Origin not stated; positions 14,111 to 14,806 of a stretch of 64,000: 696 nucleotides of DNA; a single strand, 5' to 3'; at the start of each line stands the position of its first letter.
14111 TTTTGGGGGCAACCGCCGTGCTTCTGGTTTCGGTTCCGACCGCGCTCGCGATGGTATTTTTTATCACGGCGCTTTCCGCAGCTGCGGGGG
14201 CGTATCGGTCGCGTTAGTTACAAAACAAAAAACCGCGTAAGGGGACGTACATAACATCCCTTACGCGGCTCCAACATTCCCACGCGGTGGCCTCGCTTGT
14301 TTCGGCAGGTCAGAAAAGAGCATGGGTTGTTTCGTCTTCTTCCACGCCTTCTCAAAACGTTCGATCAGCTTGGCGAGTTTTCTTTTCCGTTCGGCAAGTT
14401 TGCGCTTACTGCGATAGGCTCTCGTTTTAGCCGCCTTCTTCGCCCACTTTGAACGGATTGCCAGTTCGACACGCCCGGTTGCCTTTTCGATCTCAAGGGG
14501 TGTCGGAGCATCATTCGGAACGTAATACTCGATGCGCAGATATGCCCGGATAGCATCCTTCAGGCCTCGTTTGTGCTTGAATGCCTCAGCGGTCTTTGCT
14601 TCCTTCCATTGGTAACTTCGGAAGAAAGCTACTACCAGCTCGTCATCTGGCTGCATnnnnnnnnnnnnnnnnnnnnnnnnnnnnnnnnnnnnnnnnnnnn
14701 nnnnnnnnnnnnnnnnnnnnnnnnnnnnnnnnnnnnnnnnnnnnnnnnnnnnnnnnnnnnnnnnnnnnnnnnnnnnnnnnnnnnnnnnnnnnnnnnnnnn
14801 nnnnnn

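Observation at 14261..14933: Two-gene module with its own sigma70 promoter and canonical Shine-Dalgarno sites, boxed between terminators: a foreign-looking insertion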

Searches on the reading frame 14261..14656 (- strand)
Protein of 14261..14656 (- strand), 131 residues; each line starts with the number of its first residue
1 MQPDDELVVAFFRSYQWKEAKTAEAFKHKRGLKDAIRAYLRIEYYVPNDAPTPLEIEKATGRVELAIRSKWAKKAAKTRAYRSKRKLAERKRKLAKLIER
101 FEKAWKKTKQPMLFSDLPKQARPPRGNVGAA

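Call 4: search_protein_families(library=phrogs, proteins=[window:14261-14656:-], max_evalue=1)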
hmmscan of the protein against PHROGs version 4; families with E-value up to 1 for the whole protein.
window:14261-14656:- (131 aa): 3 families
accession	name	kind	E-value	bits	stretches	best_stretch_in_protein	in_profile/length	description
phrog_6169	-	unknown function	0.076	14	1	9-108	28-116/165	-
phrog_2510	-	unknown function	0.093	13.4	1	6-53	8-53/219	-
phrog_6447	-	moron, auxiliary metabolic gene and host takeover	0.34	12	1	83-106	33-56/81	membrane protein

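Call 6: search_protein_families(library=pfam, proteins=[window:14261-14656:-], max_evalue=1)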
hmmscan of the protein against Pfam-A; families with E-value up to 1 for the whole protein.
window:14261-14656:- (131 aa): 1 family
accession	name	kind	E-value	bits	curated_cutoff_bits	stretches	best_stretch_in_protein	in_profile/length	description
PF16593.10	Cas9-BH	-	0.26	11.5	26.3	1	79-93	2-16/33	Bridge helix of CRISPR-associated endonuclease Cas9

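Call 7: search_protein_families(library=ncbifam, proteins=[window:14261-14656:-], max_evalue=1)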
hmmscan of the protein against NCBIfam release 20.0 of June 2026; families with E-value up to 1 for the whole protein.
window:14261-14656:- (131 aa): 1 family
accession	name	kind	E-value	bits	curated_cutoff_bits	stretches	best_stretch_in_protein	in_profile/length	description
NF041932.1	MzaB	equivalog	0.013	13.9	850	1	32-109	288-367/480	MZA anti-phage system associated ATPase MzaB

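Call 8: search_protein_families(library=padloc, proteins=[window:14261-14656:-], max_evalue=1)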
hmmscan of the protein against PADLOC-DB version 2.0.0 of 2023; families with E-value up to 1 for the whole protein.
window:14261-14656:- (131 aa): 0 families
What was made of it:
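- On Type II toxin-antitoxin system: Pfam, NCBIfam, PADLOC and PHROGs gave nothing above noise for the window pair (calls 4, 6, 7, 8).
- Checked: Neither has a family hit in Pfam, PHROGs, NCBIfam or PADLOC (calls 4, 6, 7, 8).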

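Call 9: find_homologous_proteins(query=window:14261-14656:-, max_evalue=0.01)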
Query window:14261-14656:- (131 aa): 2 proteins with E <= 0.01 among 39 candidates.
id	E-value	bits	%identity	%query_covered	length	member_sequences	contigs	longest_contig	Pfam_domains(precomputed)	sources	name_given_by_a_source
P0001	3.9e-78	277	100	100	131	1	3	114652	-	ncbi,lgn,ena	ncbi:MAG: hypothetical protein AAB804_02330 [Patescibacteria group bacterium]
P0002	1.3e-26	111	49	95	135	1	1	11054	-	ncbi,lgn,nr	ncbi:hypothetical protein HY970_04010 [Candidatus Kaiserbacteria bacterium]|nr:hypothetical protein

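Call 10: find_encoding_contigs(protein=window:14261-14656:-, flank=10000)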
Protein window:14261-14656:- (131 aa): 4 contigs read that carry it; 4 places shown.
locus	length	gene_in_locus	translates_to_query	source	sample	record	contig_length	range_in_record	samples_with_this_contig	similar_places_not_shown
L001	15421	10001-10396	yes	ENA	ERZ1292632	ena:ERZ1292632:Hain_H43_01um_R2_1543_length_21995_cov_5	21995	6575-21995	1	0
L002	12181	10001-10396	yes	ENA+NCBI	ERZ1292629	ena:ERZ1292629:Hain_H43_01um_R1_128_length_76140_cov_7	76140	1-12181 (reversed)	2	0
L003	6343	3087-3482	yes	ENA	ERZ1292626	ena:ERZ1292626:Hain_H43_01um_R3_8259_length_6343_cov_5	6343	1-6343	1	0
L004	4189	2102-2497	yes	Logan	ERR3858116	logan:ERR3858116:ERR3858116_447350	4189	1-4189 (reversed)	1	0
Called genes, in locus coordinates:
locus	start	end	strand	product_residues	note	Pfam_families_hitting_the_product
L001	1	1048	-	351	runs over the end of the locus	PF02540:NAD_synthase (faint), PF03054:tRNA_Me_trans, PF20259:tRNA_Me_trans_M, PF20258:tRNA_Me_trans_C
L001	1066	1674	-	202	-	PF02618:YceG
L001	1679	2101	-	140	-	PF02618:YceG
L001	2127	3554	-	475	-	PF26449:DUF8128 (faint)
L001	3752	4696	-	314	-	-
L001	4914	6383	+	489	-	PF00772:DnaB, PF13481:AAA_25, PF03796:DnaB_C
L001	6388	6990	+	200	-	PF21176:RecR_HhH (faint), PF01751:Toprim (faint), PF13662:Toprim_4, PF21175:RecR_C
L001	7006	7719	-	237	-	-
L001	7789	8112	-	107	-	PF00829:Ribosomal_L21p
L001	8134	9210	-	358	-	PF02646:RmuC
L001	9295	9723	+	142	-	PF09424:YqeY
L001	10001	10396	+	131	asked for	-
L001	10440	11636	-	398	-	-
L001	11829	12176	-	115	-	PF00076:RRM_1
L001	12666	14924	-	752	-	PF00501:AMP-binding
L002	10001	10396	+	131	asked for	-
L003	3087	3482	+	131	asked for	-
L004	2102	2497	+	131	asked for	-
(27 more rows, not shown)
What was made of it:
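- The 14-nt overlap, and the fact that three of four gene callings omit ORF1 (call 10). Four independent assemblies carry the identical ORF2 (call 10).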

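Call 11: find_encoding_contigs(protein=P0002, flank=10000)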
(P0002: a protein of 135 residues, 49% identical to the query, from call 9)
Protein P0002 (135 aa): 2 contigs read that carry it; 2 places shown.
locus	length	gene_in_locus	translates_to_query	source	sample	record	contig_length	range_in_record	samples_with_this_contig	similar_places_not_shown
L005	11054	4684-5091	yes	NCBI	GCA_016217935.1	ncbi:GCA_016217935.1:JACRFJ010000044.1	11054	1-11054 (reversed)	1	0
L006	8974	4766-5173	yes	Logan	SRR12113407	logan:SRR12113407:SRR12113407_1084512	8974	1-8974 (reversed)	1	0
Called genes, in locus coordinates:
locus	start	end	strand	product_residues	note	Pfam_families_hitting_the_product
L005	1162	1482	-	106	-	PF00829:Ribosomal_L21p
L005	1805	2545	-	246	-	-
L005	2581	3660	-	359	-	PF02646:RmuC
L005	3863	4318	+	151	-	PF09424:YqeY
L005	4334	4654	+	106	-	-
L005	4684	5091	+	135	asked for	-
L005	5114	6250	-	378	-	-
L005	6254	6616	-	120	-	-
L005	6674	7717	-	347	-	PF18915:DUF5667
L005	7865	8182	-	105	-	PF00076:RRM_1, PF28441:RRM_11 (weak)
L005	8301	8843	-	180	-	PF04542:Sigma70_r2, PF08281:Sigma70_r4_2, PF04545:Sigma70_r4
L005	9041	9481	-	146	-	PF01371:Trp_repressor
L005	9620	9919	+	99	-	-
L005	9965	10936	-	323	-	PF01820:Dala_Dala_lig_N, PF02655:ATP-grasp_3, PF07478:Dala_Dala_lig_C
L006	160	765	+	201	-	PF21176:RecR_HhH, PF01751:Toprim (weak), PF13662:Toprim_4, PF21175:RecR_C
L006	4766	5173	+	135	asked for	-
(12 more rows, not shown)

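Call 21: find_related_loci(query=A1, collection=genome_contigs, flank=6000)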
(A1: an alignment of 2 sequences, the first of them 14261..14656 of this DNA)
Query A1 (131 aa) in genome_contigs; peptide patterns used: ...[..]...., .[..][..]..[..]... (x = any residue, [..] = any of these).
95 stretches matched a pattern; 1 encode a relative of the query (tblastn E <= 1e-3); 1 distinct loci.
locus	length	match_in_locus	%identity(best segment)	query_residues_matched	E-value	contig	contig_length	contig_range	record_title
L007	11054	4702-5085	49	4-128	7e-31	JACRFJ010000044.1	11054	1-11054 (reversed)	MAG: Candidatus Kaiserbacteria bacterium isolate NC_groundwater_1722_Pr3_B-0.1um_52_27 SR-2_scaffold_141_3689423, whole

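Call 26: predict_structure(alignment_id=A1)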
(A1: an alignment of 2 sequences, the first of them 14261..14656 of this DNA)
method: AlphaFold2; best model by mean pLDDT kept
length: 131 residues; sequences in the alignment: 2
mean_pLDDT: 68.2   pTM: 0.35
mean pLDDT of the five models: 68.2, 65.6, 62.0, 62.0, 58.3
residues with pLDDT >= 90: 21; 70-90: 36; 50-70: 53; < 50: 21
segments of 3 or more residues with pLDDT < 50: 15-28, 128-131
pLDDT, mean of each block of 10 residues (from residue 1): 57 50 46 67 57 74 76 81 92 93 81 60 55 43
secondary structure, 60 per line:
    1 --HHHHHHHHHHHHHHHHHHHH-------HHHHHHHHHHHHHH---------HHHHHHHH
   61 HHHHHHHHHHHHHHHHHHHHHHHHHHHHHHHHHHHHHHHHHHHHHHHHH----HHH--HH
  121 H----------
elements in order: H3-22 H30-43 H53-109

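Call 31: find_related_loci(query=A1, collection=viral_contigs, flank=5000)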
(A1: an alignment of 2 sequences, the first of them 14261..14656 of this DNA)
Query A1 (131 aa) in viral_contigs; peptide patterns used: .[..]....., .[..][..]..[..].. (x = any residue, [..] = any of these).
128 stretches matched a pattern, but none encodes a relative of the query by tblastn (E <= 1e-3).

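Call 32: search_dna_similar(query=window:14261-14656:-, collection=phages, mode=protein, max_evalue=1)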
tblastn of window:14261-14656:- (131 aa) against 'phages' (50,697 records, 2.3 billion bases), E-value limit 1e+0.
No match.

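Call 34: search_dna_similar(query=window:14261-14656:-, collection=plasmids, mode=protein, max_evalue=1)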
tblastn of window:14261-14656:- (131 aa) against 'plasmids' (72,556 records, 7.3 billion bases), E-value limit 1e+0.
No match.

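Call 62: search_solved_structures(query=A1, max_evalue=5)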
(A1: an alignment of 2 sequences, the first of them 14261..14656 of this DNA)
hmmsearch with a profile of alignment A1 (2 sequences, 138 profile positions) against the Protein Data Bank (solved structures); distinct sequences matched with E-value up to 5: 2.
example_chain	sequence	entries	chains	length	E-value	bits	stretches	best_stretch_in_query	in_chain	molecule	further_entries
6eu0_V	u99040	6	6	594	0.086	15.8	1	47-133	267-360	Transcription factor TFIIIB component B''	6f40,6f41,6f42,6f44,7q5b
3zid_A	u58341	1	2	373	0.3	14.1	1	57-106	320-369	TUBULIN/FTSZ, GTPASE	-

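Call 66: fold_search(model_id=the predicted structure, library=pdb)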
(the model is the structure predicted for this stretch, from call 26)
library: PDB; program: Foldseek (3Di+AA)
matches with E <= 10: 10; with E <= 0.001: 0
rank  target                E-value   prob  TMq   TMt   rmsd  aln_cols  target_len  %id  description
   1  7z42_B                4.5e+00  0.08  0.23  0.06   5.8        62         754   14  Influenza B polymerase with Pol II pSer5 CTD peptide mimic bound in site 2B (released 2022-05-18)
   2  6rw4_L                5.1e+00  0.08  0.26  0.20  14.2       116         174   22  Structure of human mitochondrial 28S ribosome in complex with mitochondrial IF3 (released 2020-06-03)
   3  8p6k_BBB              6.5e+00  0.08  0.27  0.32  11.4       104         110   14  Structure of the hypervariable region of Streptococcus pyogenes M3 protein (released 2023-07-05)
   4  6mhz_G                6.5e+00  0.04  0.17  0.12  11.2        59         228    7  Vanadate trapped Cryo-EM Structure of E.coli LptB2FG Transporter (released 2019-04-03)
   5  7e58_A                6.9e+00  0.06  0.25  0.09   6.4        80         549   19  interferon-inducible anti-viral protein 2 (released 2021-05-05)
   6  7e58_B                7.8e+00  0.06  0.25  0.09   6.5        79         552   19  interferon-inducible anti-viral protein 2 (released 2021-05-05)
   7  8rri_AL               7.8e+00  0.04  0.21  0.17  13.8       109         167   23  Human mitochondrial ribosome in complex with antibiotic tigecycline (released 2025-03-12)
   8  8x4n_A                8.3e+00  0.03  0.17  0.18   7.1        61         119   10  Crystal structure of the PI3P-binding domain of Legionella SetA in complex with inositol 1,3-bisphosphate (released 2025-02-19)
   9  5ojc                  9.4e+00  0.06  0.25  0.22   6.2        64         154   19  Structure of MbQ2.1 NMH (released 2018-01-24)
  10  8z5s_4                9.4e+00  0.04  0.22  0.30  15.8       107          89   18  Cryo-EM structure of the proximal rod-export apparatus of the polar flagellar motor (released 2025-10-22)
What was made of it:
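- Tried and rejected: Foldseek against the PDB gave no match with E < 1 (call 66).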

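Call 68: find_homologous_proteins(query=A6, max_evalue=0.01)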
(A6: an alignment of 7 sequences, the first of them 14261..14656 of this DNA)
Query A6 (7 sequences) (131 aa, profile of the alignment): 8 proteins with E <= 0.01 among 2571 candidates.
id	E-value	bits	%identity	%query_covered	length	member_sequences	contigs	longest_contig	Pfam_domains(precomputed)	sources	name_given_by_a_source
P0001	1.7e-46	175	100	100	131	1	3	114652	-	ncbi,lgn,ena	ncbi:MAG: hypothetical protein AAB804_02330 [Patescibacteria group bacterium]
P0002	1.8e-44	169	49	95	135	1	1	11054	-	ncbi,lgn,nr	ncbi:hypothetical protein HY970_04010 [Candidatus Kaiserbacteria bacterium]|nr:hypothetical protein 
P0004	1.7e-31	127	38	40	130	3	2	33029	-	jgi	-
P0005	4.1e-29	119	-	-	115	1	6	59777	-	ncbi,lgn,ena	ncbi:MAG: hypothetical protein AAB480_03910 [Patescibacteria group bacterium]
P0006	4.9e-26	109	32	71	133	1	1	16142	-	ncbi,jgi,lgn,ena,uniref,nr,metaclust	ncbi:hypothetical protein A3A39_02760 [Candidatus Kaiserbacteria bacterium RIFCSPLOWO2_01_FULL_54_13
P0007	7.6e-25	105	26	35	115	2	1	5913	-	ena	-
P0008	3.8e-22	97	-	-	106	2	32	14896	-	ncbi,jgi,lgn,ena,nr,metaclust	ncbi:MAG: hypothetical protein UY78_C0036G0002 [Parcubacteria group bacterium GW2011_GWA1_53_13]|nr:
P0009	3.9e-10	58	-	-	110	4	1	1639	-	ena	-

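Call 71: find_encoding_contigs(protein=P0009, flank=5000, max_places=3)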
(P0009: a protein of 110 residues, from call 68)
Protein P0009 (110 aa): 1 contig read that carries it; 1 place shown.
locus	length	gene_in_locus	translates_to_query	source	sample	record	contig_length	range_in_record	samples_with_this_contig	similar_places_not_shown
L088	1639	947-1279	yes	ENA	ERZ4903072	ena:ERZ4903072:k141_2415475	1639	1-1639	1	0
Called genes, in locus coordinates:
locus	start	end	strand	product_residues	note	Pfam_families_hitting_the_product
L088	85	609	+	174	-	PF09424:YqeY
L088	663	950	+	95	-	-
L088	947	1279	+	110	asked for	-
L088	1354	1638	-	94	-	?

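Call 72: find_encoding_contigs(protein=P0007, flank=5000, max_places=3)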
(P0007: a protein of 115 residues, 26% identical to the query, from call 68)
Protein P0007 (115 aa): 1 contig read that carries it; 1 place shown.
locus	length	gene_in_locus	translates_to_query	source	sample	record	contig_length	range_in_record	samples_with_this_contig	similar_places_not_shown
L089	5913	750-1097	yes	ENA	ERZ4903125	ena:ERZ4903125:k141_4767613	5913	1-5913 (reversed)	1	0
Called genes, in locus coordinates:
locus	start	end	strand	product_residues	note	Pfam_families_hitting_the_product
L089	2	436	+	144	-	?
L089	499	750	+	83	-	-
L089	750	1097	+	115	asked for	-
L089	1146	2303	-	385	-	-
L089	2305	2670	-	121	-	-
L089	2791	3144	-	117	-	PF00076:RRM_1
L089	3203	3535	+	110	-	-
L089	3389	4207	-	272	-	-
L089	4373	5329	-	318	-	PF01820:Dala_Dala_lig_N, PF02655:ATP-grasp_3, PF07478:Dala_Dala_lig_C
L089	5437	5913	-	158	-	?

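Call 87: search_protein_representatives(alignment_id=A1)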
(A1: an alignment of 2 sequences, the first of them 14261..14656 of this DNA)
Query: 2 sequences, 138 profile positions. Proteins with E-value up to 0.001 (for the whole library): 25; up to 1e-10: 17; up to 1e-30: 3. The best 25 are listed.
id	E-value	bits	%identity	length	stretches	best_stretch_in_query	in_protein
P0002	3.6e-74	263.3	-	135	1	1-136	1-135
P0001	8.7e-69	245.8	-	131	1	4-138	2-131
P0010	1.1e-33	132.2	-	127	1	5-136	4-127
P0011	2.9e-25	104.9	-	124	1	7-134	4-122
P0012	1.9e-24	102.2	-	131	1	4-132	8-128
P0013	2.6e-24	101.8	-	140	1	3-136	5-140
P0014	5.2e-18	81.4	-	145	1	8-132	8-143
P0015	1.6e-17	79.8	-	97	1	6-91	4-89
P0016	4.6e-17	78.3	-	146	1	12-131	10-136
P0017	6.9e-17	77.8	-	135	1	6-135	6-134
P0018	7.3e-17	77.7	-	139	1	8-136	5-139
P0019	1.2e-16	77.0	-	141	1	5-131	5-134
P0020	4.0e-15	72.1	-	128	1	1-132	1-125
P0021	6.6e-15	71.3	-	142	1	10-131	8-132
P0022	3.5e-14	69.0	-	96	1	6-93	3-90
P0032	6.0e-04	35.8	-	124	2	6-85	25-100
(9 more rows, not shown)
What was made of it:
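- It matches 25 clusters in a full HMMER scan (call 87).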

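Call 90: search_solved_structures(query=A7, max_evalue=5)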
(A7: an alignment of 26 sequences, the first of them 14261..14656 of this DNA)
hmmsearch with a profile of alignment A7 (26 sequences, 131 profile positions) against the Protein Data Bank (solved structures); distinct sequences matched with E-value up to 5: 6.
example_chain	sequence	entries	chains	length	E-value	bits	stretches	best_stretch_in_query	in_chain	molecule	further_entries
5iqz_A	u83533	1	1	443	0.12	15.5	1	69-122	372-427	SIRT7 protein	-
4v8p_AO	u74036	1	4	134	0.89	12.6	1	53-102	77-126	RPL28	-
7bvy_A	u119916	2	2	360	1.2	12.2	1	35-68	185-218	Cell shape determining protein MreB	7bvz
9jbn_C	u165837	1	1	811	1.3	12.1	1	8-47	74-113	Probable disease resistance protein At5g04720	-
9gmk_K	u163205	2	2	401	2.1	11.4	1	72-122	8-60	NAD-dependent protein deacetylase sirtuin-7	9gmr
5cwj_A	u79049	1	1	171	2.5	11.1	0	33-95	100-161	Designed helical repeat protein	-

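Call 91: search_protein_families(library=pfam, alignment_id=A7, max_evalue=0.05)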
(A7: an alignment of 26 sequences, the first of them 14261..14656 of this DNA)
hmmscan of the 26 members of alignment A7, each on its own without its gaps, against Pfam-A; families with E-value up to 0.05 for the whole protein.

A. member 1, window:14261-14656:- (131 aa): 0 families

B. families by the number of members that match (of 26 scanned): 12 families
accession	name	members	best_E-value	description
PF25034.1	Spectrin_SYNE1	1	0.014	Nesprin-1, spectrin repeats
PF02074.21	Peptidase_M32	1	0.023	Carboxypeptidase Taq (M32) metallopeptidase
PF05983.16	Med7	1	0.025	MED7 protein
PF09177.16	STX6_10_61_N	1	0.025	Syntaxin 6/10/61, N-terminal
PF24151.2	ArlX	1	0.027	ArlX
PF05859.17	Mis12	1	0.027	Mis12 protein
PF18312.6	ScsC_N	1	0.028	Copper resistance protein ScsC N-terminal domain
PF16971.10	RcpB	1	0.038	Rough colony protein B, tight adherence - tad - subunit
PF15745.10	AP1AR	1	0.039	AP-1 complex-associated regulatory protein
PF01655.23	Ribosomal_L32e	1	0.04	Ribosomal protein L32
PF10490.14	CENP-F_C_Rb_bdg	1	0.044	Rb-binding domain of kinetochore protein Cenp-F/LEK1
PF24590.1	DUF7615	1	0.044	Domain of unknown function (DUF7615)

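Call 92: find_encoding_contigs(protein=P0032, flank=4000, max_places=2)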
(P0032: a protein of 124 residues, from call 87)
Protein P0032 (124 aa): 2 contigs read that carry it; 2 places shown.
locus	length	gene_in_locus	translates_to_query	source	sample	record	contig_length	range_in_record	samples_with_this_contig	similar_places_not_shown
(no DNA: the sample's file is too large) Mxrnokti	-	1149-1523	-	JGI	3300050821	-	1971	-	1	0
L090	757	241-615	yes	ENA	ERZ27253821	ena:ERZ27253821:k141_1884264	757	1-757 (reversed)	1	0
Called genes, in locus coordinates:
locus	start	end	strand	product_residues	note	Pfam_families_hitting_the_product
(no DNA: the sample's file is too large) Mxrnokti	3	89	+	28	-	?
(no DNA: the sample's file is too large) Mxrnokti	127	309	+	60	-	-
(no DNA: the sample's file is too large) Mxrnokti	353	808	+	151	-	PF09424:YqeY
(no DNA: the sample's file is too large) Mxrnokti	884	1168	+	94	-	-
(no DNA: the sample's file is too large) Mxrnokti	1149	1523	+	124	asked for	-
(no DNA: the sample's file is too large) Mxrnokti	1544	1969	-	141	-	?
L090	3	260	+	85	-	?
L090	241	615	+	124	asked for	-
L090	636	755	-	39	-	?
